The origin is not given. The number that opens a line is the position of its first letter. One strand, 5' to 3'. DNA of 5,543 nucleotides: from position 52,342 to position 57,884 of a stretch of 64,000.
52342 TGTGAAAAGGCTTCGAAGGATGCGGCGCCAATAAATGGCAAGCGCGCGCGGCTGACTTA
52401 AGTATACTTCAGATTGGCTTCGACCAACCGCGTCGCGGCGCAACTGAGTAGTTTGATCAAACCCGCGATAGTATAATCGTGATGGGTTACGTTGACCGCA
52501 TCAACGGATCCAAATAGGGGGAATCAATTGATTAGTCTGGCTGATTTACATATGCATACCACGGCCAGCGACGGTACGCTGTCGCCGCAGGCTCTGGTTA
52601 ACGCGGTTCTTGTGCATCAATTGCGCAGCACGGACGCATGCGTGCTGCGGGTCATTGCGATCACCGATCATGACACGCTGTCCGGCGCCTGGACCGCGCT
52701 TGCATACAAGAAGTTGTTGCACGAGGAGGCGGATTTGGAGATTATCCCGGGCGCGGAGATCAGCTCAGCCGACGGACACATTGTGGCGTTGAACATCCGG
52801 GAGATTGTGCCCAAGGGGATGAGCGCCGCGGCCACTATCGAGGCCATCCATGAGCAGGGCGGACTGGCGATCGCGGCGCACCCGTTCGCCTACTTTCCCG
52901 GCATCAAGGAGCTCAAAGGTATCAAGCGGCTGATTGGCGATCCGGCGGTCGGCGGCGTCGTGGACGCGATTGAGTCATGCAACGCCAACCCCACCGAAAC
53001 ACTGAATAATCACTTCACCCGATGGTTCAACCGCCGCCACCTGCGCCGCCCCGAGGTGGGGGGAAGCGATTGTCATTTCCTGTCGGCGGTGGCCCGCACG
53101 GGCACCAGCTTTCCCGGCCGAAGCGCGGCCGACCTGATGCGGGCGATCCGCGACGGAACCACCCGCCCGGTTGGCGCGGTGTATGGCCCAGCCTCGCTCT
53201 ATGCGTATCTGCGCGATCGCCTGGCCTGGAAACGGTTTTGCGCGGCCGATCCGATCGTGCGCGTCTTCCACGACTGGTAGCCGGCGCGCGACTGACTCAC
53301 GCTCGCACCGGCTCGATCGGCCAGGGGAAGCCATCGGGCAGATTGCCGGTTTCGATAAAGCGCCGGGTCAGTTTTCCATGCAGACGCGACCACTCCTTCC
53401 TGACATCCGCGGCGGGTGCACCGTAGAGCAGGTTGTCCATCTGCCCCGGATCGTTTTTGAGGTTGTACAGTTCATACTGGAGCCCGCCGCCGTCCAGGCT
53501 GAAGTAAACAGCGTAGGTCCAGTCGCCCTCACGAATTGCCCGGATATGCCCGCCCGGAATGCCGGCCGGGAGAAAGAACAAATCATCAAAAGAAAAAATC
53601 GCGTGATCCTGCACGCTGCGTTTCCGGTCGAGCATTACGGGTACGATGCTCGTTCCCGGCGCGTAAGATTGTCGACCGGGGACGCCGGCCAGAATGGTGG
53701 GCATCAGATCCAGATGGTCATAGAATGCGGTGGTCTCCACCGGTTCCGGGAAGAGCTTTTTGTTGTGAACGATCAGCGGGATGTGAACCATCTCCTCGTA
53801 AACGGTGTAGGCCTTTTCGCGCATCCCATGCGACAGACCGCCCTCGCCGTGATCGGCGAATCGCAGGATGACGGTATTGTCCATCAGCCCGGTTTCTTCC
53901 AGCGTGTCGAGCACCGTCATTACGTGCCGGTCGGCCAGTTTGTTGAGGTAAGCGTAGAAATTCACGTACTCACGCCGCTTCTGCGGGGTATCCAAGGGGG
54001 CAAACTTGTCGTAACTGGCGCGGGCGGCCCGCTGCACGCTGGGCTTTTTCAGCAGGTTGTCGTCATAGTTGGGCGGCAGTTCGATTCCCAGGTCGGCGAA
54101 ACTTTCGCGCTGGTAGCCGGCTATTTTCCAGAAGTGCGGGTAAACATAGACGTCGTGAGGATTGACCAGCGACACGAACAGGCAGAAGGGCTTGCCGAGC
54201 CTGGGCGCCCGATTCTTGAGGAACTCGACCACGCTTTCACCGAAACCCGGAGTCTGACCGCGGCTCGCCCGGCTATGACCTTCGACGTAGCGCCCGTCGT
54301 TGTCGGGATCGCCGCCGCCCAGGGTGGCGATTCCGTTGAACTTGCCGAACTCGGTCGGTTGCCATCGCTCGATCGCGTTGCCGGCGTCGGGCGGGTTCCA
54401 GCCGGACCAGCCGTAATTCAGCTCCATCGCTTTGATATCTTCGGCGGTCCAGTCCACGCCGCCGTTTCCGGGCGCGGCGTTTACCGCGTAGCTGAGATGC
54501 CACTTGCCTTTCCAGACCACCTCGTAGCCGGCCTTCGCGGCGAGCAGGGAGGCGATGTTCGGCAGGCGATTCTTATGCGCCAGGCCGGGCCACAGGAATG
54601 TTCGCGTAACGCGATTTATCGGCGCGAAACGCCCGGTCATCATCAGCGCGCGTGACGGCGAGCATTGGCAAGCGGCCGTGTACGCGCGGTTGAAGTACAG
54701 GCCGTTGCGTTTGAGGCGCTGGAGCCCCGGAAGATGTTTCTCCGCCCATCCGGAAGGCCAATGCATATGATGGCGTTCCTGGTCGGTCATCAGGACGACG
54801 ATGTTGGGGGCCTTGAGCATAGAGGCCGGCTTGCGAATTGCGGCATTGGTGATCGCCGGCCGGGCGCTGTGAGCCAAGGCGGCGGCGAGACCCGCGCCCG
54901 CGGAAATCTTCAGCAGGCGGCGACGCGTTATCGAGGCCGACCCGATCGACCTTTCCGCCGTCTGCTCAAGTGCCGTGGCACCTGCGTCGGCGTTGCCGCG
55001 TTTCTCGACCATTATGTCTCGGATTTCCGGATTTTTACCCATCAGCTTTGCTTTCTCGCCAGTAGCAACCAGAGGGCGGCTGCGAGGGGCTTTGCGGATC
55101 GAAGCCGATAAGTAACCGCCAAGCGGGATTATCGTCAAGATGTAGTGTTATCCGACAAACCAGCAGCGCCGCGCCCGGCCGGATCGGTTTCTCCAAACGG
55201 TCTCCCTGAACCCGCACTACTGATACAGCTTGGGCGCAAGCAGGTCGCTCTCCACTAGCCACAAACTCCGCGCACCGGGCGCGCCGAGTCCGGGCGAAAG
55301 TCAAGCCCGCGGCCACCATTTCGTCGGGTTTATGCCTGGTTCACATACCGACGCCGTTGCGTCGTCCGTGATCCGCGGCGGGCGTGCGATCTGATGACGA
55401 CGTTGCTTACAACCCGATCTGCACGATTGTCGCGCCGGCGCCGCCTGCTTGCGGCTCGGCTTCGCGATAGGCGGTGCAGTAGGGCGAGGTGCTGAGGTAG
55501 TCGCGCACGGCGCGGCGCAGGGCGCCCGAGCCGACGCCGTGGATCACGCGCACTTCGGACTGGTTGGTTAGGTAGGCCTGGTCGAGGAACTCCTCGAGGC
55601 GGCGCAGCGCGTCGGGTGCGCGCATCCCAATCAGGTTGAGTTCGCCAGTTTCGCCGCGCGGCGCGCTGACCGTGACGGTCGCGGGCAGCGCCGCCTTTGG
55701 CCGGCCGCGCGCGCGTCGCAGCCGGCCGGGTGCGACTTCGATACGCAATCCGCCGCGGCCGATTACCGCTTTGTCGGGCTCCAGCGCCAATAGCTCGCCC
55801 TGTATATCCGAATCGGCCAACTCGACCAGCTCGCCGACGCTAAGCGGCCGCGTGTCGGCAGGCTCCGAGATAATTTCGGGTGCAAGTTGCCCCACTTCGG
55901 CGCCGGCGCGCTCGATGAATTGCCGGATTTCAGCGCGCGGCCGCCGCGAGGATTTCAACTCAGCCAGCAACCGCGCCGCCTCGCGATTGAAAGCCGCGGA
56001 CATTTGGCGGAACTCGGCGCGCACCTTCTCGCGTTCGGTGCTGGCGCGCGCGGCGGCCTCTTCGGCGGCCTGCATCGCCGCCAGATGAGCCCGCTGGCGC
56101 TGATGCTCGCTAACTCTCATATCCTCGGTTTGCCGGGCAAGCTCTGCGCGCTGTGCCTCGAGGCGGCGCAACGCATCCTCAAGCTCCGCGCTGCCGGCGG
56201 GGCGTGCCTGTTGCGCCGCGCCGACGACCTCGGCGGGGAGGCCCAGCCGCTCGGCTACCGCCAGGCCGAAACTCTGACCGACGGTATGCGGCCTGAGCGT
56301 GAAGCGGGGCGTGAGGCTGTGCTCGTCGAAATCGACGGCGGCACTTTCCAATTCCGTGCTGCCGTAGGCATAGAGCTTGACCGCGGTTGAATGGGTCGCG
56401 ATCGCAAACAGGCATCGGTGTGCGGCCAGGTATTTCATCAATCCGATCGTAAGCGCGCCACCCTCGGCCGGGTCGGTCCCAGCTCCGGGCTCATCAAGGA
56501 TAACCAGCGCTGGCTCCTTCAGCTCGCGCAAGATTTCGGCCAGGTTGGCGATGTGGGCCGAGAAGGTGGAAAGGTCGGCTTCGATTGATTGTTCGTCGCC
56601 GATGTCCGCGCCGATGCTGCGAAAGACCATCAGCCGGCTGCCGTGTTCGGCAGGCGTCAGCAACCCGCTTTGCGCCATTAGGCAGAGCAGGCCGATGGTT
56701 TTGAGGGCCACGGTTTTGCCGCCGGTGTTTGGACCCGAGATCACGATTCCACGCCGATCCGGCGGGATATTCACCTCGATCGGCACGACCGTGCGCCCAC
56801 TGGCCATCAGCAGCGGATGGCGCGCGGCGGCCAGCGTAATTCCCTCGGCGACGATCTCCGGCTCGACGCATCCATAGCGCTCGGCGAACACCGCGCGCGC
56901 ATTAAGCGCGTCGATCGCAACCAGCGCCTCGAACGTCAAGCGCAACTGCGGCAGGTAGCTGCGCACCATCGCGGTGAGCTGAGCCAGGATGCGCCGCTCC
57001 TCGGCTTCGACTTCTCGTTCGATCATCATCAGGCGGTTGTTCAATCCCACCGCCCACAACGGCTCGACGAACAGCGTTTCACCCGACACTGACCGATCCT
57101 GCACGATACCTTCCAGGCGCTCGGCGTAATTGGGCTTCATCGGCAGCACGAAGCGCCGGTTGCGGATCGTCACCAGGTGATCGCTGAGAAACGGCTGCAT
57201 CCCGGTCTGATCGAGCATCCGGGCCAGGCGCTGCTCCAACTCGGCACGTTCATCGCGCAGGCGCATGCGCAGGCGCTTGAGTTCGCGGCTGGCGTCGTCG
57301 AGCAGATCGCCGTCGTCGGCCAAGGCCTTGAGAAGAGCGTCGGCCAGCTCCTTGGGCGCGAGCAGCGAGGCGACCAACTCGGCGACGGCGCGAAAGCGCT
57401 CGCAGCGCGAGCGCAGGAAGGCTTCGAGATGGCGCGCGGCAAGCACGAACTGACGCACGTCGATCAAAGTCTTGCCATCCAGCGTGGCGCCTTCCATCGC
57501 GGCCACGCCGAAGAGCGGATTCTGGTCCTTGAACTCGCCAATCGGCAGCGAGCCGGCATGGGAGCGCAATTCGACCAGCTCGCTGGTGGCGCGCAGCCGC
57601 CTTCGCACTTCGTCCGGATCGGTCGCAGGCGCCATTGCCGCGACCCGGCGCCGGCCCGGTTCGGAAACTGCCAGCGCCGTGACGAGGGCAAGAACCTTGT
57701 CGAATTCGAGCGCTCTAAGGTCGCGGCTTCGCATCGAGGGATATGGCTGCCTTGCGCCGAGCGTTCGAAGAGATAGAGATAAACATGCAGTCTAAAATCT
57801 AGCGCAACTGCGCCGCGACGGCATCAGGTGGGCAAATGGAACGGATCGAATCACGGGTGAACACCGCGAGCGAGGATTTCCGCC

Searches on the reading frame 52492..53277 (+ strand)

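Call 58: search_protein_families(library=pfam, proteins=[window:52492-53277:+], max_evalue=0.01)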
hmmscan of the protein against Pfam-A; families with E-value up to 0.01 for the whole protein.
window:52492-53277:+ (262 aa): 2 families
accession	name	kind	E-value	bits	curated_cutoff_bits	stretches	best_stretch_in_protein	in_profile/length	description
PF13263.12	PHP_C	-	9.7e-09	35.1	21.3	1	182-224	12-56/56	PHP-associated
PF02811.25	PHP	-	0.00029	21.7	26.4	1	18-94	1-67/164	PHP domain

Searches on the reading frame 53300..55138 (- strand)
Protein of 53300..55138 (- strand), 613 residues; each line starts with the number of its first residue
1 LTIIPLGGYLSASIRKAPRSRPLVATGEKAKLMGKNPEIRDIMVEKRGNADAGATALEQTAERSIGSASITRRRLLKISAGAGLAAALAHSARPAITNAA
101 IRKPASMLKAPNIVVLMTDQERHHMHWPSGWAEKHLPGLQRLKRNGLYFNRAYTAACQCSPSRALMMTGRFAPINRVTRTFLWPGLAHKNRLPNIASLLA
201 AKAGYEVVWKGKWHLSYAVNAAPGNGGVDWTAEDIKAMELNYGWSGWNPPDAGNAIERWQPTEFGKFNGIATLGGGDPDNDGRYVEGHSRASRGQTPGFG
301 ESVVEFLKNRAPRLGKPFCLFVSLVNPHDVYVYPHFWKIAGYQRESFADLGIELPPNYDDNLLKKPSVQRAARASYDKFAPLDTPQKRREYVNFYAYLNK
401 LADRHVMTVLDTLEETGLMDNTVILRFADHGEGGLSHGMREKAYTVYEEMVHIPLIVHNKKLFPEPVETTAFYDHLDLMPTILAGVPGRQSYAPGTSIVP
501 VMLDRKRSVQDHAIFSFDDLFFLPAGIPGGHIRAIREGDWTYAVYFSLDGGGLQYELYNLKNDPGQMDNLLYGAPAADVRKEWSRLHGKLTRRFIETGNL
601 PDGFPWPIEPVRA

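Call 58: search_protein_families(library=pfam, proteins=[window:53300-55138:-], max_evalue=0.01)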
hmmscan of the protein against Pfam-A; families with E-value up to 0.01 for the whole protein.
window:53300-55138:- (613 aa): 4 families
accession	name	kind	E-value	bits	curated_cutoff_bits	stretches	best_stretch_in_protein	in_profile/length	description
PF00884.28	Sulfatase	-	3.2e-36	125.6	25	1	111-484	1-297/301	Sulfatase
PF16347.10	SGSH_C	-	5.7e-07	30.2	29.3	1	437-582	3-143/154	N-sulphoglucosamine sulphohydrolase, C-terminal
PF02995.22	DUF229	-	0.00077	18.7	25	1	399-431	310-342/496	Protein of unknown function (DUF229)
PF10518.14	TAT_signal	-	0.0023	18.2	22.7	1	70-89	2-21/21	TAT (twin-arginine translocation) pathway signal sequence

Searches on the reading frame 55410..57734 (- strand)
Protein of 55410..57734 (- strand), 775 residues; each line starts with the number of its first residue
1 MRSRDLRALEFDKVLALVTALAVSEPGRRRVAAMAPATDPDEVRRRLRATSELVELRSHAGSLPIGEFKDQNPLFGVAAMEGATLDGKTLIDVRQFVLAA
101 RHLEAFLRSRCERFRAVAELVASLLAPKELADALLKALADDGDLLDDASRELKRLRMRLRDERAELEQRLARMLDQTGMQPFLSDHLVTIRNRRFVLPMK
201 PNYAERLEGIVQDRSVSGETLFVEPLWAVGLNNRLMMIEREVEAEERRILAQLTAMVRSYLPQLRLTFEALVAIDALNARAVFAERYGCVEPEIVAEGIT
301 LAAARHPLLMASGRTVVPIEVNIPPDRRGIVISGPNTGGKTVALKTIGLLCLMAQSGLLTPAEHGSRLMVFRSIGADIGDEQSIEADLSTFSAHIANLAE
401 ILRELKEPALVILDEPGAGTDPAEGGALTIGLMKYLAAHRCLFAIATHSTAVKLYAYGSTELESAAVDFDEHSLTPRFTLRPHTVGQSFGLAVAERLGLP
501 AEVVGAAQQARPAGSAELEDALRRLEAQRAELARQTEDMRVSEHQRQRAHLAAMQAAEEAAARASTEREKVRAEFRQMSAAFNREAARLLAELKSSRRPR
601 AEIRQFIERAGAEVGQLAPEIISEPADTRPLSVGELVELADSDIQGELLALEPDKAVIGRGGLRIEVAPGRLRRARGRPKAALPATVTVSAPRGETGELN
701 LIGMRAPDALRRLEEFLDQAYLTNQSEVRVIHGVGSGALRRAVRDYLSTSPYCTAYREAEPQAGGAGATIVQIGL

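Call 10: search_protein_families(library=pfam, proteins=[window:55410-57734:-], max_evalue=0.001)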
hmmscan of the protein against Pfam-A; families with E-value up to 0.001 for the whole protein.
window:55410-57734:- (775 aa): 3 families
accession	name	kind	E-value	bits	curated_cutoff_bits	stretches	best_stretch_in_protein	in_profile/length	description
PF00488.27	MutS_V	-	5.1e-30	105.3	30.2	1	330-510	1-183/188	MutS domain V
PF01713.27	Smr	-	1.3e-23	83.4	25.7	1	699-772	1-75/77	Smr domain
PF05192.23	MutS_III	-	0.00018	22.4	34.1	1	35-280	43-193/194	MutS domain III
